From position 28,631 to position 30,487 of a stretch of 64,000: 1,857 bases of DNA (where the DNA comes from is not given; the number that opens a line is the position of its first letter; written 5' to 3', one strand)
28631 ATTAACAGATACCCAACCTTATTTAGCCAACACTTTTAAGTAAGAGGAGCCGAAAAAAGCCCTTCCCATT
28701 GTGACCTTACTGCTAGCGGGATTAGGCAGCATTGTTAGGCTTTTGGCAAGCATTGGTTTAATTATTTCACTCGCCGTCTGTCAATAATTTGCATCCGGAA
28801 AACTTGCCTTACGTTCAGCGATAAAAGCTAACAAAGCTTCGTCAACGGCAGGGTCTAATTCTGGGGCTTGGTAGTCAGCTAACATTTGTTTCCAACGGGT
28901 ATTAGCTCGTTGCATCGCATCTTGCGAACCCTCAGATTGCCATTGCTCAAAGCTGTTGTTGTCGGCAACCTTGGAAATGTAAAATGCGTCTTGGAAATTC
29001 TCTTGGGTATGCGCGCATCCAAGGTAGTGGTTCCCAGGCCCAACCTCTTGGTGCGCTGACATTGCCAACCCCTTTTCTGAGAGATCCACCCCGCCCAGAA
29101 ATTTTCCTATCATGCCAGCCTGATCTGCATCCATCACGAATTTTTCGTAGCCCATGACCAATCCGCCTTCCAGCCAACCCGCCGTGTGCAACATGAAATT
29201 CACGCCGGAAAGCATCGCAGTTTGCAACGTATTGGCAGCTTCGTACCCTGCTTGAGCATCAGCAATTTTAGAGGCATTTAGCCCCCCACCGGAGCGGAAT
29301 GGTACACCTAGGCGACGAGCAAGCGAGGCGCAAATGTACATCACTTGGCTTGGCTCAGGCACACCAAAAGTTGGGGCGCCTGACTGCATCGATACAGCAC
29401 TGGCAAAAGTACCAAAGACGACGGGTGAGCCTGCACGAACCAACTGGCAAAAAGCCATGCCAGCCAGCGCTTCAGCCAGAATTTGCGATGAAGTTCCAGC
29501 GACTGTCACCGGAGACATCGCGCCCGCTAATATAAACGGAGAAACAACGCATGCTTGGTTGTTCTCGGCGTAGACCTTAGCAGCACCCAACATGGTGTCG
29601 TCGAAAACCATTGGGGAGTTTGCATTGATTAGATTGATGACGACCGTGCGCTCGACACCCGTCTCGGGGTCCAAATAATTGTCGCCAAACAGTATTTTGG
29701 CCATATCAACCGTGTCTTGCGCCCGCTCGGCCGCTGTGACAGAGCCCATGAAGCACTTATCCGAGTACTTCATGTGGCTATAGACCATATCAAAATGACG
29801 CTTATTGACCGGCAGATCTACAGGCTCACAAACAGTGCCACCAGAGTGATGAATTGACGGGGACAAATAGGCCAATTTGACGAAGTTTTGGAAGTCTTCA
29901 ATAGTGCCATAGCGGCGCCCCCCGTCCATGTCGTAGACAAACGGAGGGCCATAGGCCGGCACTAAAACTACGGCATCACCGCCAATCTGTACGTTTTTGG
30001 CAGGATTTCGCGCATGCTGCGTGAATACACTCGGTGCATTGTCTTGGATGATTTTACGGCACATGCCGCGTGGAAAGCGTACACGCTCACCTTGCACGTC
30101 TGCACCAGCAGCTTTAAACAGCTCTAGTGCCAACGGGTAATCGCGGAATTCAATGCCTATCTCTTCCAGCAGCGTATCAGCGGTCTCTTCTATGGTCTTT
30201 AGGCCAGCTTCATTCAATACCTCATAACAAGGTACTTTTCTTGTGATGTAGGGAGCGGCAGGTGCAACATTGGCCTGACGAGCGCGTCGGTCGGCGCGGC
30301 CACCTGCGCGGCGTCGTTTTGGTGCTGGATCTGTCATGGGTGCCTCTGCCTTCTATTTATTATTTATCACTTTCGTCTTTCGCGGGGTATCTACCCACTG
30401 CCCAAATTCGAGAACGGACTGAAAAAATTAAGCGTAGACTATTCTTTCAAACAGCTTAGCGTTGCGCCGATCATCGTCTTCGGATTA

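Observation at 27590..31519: Orphan non-pyrrolysine MttB-family methyltransferase flanked by GlxA/GbdR-type AraC and LysR regulators, with no corrinoid-protein partner in the window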

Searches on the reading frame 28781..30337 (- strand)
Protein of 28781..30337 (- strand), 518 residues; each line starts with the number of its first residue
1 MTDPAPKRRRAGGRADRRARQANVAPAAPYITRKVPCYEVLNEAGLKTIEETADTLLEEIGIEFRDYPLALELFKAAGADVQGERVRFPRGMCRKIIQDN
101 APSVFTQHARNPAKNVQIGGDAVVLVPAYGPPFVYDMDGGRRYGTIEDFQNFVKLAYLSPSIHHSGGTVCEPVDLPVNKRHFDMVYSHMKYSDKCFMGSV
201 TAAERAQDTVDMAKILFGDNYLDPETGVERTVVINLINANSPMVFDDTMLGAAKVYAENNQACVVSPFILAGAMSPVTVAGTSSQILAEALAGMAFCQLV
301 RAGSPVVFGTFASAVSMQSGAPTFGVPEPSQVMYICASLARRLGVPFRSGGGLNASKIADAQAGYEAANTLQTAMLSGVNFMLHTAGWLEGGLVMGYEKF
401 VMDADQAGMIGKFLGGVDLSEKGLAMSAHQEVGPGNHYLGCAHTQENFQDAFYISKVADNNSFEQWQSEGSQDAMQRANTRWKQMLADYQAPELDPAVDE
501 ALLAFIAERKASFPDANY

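Call 7: search_protein_families(library=pfam, proteins=[window:28781-30337:-])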
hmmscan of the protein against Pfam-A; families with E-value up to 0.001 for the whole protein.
window:28781-30337:- (518 aa): 1 family
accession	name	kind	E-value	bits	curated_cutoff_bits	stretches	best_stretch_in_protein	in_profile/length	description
PF06253.16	MTTB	-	3.1e-224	745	25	1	10-514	1-500/500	Trimethylamine methyltransferase (MTTB)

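Call 8: search_protein_families(library=ncbifam, proteins=[window:28781-30337:-])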
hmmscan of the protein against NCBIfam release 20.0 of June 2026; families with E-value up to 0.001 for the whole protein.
window:28781-30337:- (518 aa): 1 family
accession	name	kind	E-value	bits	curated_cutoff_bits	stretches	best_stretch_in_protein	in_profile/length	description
TIGR02369.2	trimeth_pyl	equivalog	5.1e-73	246.2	525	1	39-508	4-467/469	[trimethylamine--corrinoid protein] Co-methyltransferase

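Call 11: find_homologous_proteins(query=window:28781-30337:-)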
Query window:28781-30337:- (518 aa): 8000 proteins with E <= 0.001 among 8000 candidates; the best 120 are listed.
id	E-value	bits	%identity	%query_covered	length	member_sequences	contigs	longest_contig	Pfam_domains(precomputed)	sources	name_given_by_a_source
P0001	0.0e+0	1107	92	100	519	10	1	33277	PF06253.17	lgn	-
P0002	0.0e+0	1068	89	96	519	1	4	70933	PF06253.17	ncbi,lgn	-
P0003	1.1e-270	916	79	96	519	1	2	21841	PF06253.17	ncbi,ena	-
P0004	1.6e-270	916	80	95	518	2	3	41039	PF06253.17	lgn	-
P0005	1.8e-270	916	79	96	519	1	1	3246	PF06253.17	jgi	-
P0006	2.4e-270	915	79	96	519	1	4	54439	PF06253.17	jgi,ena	-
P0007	1.5e-267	906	76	97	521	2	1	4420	PF06253.17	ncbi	-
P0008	4.4e-267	904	78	96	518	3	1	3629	PF06253.17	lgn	-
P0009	4.6e-267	904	76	100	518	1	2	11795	PF06253.17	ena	-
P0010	1.0e-266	903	78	94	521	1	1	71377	PF06253.17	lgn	-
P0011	6.5e-266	901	77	98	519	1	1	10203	PF06253.17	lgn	-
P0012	2.0e-265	899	78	94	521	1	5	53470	PF06253.17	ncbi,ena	-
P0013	2.8e-265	899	77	94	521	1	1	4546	PF06253.17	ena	-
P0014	2.9e-265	898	77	94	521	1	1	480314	PF06253.17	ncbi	-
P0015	5.4e-265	898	79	95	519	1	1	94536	PF06253.17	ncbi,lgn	ncbi:MAG: trimethylamine methyltransferase family protein [Pseudomonadota bacterium]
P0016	6.9e-265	897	77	97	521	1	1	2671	PF06253.17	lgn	-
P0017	7.4e-265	897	77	96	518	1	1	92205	PF06253.17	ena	-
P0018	7.9e-265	897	77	94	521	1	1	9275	PF06253.17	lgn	-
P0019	8.8e-265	897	77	95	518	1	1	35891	PF06253.17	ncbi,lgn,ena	-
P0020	9.3e-265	897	77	95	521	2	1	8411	PF06253.17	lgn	-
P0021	1.3e-264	896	76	97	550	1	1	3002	PF06253.17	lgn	-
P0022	1.5e-264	896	75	99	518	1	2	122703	PF06253.17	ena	-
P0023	2.2e-264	896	76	97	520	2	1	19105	PF06253.17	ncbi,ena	-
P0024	2.4e-264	895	76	95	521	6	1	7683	PF06253.17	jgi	-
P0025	2.7e-264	895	76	99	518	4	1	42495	PF06253.17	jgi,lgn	-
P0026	3.0e-264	895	76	97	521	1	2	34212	PF06253.17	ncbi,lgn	ncbi:MAG: trimethylamine methyltransferase family protein [Granulosicoccus sp.]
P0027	3.4e-264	895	75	100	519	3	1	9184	PF06253.17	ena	-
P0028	4.5e-264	895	76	97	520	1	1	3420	PF06253.17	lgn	-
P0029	4.6e-264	894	78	95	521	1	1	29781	PF06253.17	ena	-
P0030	5.0e-264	894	78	97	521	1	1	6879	PF06253.17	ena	-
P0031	5.5e-264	894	77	94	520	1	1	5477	PF06253.17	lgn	-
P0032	6.0e-264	894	77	95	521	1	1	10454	PF06253.17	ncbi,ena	-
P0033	8.2e-264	894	76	94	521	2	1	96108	PF06253.17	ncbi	-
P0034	1.3e-263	893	77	97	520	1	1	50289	PF06253.17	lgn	-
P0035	1.6e-263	893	76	97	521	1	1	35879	PF06253.17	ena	-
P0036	1.7e-263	893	76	97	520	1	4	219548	PF06253.17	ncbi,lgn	-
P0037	7.0e-263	891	77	94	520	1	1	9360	PF06253.17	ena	-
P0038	7.5e-263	891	76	97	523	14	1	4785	PF06253.17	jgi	jgi:trimethylamine--corrinoid protein Co-methyltransferase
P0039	1.0e-262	890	76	97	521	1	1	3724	PF06253.17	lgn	-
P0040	1.2e-262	890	77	95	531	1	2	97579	PF06253.17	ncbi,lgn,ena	-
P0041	1.5e-262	890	76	97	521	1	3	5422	PF06253.17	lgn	-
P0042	2.3e-262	889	76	97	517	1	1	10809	PF06253.17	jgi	-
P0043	3.6e-262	888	76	97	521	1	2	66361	PF06253.17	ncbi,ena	-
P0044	5.0e-262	888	76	97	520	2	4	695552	PF06253.17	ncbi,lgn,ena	ncbi:MAG: trimethylamine methyltransferase family protein [Granulosicoccaceae bacterium]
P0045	5.4e-262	888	76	97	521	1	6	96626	PF06253.17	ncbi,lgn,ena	-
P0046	5.7e-262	888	76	99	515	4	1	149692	PF06253.17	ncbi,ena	-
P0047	6.5e-262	887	76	95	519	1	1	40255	PF06253.17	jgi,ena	-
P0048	6.9e-262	887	76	97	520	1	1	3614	PF06253.17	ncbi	-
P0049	7.4e-262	887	75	97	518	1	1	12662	PF06253.17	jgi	-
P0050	9.1e-262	887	76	94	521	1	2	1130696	PF06253.17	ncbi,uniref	ncbi:trimethylamine methyltransferase family protein [Granulosicoccus sp. 3-233]|uniref:trimethylami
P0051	1.3e-261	886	77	95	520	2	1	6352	PF06253.17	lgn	-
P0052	1.4e-261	886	75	97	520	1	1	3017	PF06253.17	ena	-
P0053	1.9e-261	886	75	97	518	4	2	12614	PF06253.17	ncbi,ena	-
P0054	2.7e-261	885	76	97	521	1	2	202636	PF06253.17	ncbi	-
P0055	2.7e-261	885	76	97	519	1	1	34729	PF06253.17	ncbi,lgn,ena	-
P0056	3.0e-261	885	75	97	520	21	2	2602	PF06253.17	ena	-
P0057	4.0e-261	885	78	95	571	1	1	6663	PF06253.17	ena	-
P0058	4.0e-261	885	76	94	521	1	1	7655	PF06253.17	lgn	-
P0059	5.3e-261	884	76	97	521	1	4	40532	PF06253.17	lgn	-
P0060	6.6e-261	884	73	100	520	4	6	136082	PF06253.17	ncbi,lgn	-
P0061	7.7e-261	884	76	95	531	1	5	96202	PF06253.17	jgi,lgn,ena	-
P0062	9.9e-261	884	79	93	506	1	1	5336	PF06253.17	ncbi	ncbi:MAG: trimethylamine methyltransferase family protein, partial [Pseudomonadota bacterium]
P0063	1.3e-260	883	76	96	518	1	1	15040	PF06253.17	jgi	-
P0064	1.7e-260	883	75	95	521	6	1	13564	PF06253.17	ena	-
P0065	1.8e-260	883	-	-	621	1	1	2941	PF06253.17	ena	-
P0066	1.9e-260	883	75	97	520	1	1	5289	PF06253.17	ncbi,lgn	-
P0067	2.2e-260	882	75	97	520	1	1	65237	PF06253.17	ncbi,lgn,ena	-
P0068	2.3e-260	882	76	97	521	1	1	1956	PF06253.17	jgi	-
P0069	2.5e-260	882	76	97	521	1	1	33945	PF06253.17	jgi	-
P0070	3.9e-260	882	75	97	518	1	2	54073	PF06253.17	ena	-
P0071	4.8e-260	881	75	99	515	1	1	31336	PF06253.17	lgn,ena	-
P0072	6.4e-260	881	75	97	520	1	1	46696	PF06253.17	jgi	-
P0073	7.3e-260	881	75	95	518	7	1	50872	PF06253.17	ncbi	-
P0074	7.8e-260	881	75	97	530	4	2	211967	PF06253.17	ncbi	-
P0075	8.0e-260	881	75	97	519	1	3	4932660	PF06253.17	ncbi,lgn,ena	ncbi:MAG: trimethylamine methyltransferase family protein [Granulosicoccus sp.]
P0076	1.2e-259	880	75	99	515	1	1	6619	PF06253.17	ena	-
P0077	1.2e-259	880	75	99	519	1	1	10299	PF06253.17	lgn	-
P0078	1.3e-259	880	76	94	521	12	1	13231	PF06253.17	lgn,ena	-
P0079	1.5e-259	880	77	95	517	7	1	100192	PF06253.17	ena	-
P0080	1.8e-259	879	77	94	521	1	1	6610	PF06253.17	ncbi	-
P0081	1.8e-259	879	76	94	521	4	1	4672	PF06253.17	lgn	-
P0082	2.2e-259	879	76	95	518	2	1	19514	PF06253.17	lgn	-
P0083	2.4e-259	879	75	97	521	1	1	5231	PF06253.17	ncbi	-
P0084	2.7e-259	879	76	94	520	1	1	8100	PF06253.17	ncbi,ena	-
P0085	2.9e-259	879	75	99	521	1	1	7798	PF06253.17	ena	-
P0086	3.2e-259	879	74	99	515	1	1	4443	PF06253.17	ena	-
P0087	5.4e-259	878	75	97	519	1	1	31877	PF06253.17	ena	-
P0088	5.7e-259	878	74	97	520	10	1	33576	PF06253.17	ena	-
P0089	8.7e-259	877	75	96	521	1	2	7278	PF06253.17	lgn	-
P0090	8.8e-259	877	75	97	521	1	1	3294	PF06253.17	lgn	-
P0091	9.3e-259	877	75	98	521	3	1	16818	PF06253.17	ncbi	-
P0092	9.5e-259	877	73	100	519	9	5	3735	PF06253.17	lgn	-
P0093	9.7e-259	877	75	97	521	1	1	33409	PF06253.17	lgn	-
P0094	1.1e-258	877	75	97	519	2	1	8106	PF06253.17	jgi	jgi:trimethylamine--corrinoid protein Co-methyltransferase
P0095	1.2e-258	877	73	100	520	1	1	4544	PF06253.17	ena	-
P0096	1.3e-258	877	76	95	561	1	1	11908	PF06253.17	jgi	jgi:trimethylamine--corrinoid protein Co-methyltransferase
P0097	1.3e-258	877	76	94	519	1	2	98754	PF06253.17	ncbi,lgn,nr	ncbi:MAG: trimethylamine methyltransferase [Gammaproteobacteria bacterium]|nr:MAG: trimethylamine me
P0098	1.4e-258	876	76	94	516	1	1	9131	PF06253.17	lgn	-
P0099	1.6e-258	876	75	95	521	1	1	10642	PF06253.17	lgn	-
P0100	1.8e-258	876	76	95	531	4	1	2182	PF06253.17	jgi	-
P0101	2.1e-258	876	75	99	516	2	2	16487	PF06253.17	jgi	jgi:trimethylamine--corrinoid protein Co-methyltransferase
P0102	2.6e-258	876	74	100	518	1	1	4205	PF06253.17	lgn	-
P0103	3.6e-258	875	75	95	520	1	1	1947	PF06253.17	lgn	-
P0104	3.6e-258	875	74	97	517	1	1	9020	PF06253.17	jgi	-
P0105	3.8e-258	875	76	94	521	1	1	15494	PF06253.17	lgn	-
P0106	4.3e-258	875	76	95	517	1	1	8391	PF06253.17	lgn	-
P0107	4.4e-258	875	75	96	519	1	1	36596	PF06253.17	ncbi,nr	ncbi:MAG: trimethylamine methyltransferase family protein [Arenicellales bacterium]|nr:trimethylamin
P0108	4.6e-258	875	75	99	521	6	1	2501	PF06253.17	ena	-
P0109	5.0e-258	875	75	95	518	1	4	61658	PF06253.17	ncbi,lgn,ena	-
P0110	5.2e-258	875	75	97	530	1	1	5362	PF06253.17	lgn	-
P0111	5.3e-258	875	74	99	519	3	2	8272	PF06253.17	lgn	-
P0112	6.0e-258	874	77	95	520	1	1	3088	PF06253.17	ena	-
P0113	7.4e-258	874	77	95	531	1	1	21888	PF06253.17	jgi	-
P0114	8.9e-258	874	76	94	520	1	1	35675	PF06253.17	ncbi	-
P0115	1.1e-257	873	76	95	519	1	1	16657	PF06253.17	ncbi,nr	ncbi:MAG: trimethylamine methyltransferase family protein [Granulosicoccus sp.]|nr:trimethylamine me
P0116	1.1e-257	873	74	97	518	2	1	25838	PF06253.17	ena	-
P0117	1.2e-257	873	75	99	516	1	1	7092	PF06253.17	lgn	-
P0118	1.6e-257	873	75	95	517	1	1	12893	PF06253.17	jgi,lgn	-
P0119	1.6e-257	873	75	95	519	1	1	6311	PF06253.17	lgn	-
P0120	1.9e-257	873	75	95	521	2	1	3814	PF06253.17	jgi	-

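Call 12: search_solved_structures(query=window:28781-30337:-, show_alignments=2)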
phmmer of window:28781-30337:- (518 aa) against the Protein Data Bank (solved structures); distinct sequences matched with E-value up to 0.001: 5.
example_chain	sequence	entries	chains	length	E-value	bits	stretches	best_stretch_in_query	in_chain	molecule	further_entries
4yyc_A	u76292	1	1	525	1.7e-223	745.7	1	11-516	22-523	Putative trimethylamine methyltransferase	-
2qne_A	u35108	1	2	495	1.1e-134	452.9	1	32-510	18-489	Putative methyltransferase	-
9yce_A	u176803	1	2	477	2.1e-134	451.9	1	35-510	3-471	Glycine betaine methyltransferase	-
7xcl_A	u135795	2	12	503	6.4e-31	110.6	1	46-508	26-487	Trimethylamine methyltransferase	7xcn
7xcm_A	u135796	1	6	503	8.4e-31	110.2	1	46-508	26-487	Trimethylamine methyltransferase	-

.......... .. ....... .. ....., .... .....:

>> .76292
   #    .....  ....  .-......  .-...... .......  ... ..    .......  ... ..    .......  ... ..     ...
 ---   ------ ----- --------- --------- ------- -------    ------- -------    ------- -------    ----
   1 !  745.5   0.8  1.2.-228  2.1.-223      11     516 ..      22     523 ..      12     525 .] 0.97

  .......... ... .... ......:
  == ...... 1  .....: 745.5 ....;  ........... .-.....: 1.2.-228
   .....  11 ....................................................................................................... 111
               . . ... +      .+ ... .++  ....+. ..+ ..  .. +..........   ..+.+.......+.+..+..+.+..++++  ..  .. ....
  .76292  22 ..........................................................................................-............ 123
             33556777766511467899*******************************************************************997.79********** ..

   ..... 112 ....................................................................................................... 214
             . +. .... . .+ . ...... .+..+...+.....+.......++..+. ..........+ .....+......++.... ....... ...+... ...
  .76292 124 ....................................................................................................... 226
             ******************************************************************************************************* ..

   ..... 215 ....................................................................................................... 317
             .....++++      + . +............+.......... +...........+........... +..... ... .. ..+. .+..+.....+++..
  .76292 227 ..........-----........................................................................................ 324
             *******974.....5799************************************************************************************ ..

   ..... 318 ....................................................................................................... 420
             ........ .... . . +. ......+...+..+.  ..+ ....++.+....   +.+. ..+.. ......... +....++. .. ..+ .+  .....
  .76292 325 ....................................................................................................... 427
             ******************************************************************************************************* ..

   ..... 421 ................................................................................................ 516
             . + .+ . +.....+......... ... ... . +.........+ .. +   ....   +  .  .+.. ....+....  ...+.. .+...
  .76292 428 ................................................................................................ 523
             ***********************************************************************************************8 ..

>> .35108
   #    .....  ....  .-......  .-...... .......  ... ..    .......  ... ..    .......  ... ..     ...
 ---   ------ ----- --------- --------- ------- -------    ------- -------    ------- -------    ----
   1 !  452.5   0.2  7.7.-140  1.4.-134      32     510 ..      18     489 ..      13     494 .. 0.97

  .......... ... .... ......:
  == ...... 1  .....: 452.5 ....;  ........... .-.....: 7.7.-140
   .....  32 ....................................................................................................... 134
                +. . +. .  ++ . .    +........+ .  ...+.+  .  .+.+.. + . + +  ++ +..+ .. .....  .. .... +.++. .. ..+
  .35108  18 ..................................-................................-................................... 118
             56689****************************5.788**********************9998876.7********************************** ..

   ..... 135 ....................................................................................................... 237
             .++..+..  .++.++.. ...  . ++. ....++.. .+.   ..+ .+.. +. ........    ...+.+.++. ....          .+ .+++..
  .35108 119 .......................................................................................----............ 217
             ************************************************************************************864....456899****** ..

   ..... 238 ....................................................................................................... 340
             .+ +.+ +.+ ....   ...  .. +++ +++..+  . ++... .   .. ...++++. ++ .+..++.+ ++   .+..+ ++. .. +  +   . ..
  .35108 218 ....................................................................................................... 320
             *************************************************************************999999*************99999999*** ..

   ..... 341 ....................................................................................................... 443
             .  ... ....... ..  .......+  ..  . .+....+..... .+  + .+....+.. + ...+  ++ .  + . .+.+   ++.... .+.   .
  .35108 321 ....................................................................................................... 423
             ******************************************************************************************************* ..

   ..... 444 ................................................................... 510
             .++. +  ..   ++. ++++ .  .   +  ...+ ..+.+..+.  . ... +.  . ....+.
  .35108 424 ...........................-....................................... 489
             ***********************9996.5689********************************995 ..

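Call 17: find_encoding_contigs(protein=window:28781-30337:-, flank=10000, max_places=6)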
Protein window:28781-30337:- (518 aa): 1 contig read that carries it; 1 place shown.
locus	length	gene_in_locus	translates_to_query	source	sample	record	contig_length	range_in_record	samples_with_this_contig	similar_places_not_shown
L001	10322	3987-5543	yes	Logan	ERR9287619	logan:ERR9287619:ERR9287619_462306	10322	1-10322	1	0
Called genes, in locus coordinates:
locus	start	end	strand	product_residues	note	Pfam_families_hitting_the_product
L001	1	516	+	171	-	?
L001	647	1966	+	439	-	PF01266:DAO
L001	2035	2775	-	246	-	PF02698:DUF218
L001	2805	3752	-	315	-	PF00126:HTH_1, PF03466:LysR_substrate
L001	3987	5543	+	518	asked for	PF06253:MTTB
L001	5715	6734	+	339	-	PF01965:DJ-1_PfpI, PF00165:HTH_AraC (weak), PF12833:HTH_18, PF00165:HTH_AraC (weak)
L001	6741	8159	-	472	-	PF01565:FAD_binding_4, PF02913:FAD-oxidase_C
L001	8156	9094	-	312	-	PF00126:HTH_1, PF03466:LysR_substrate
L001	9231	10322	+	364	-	?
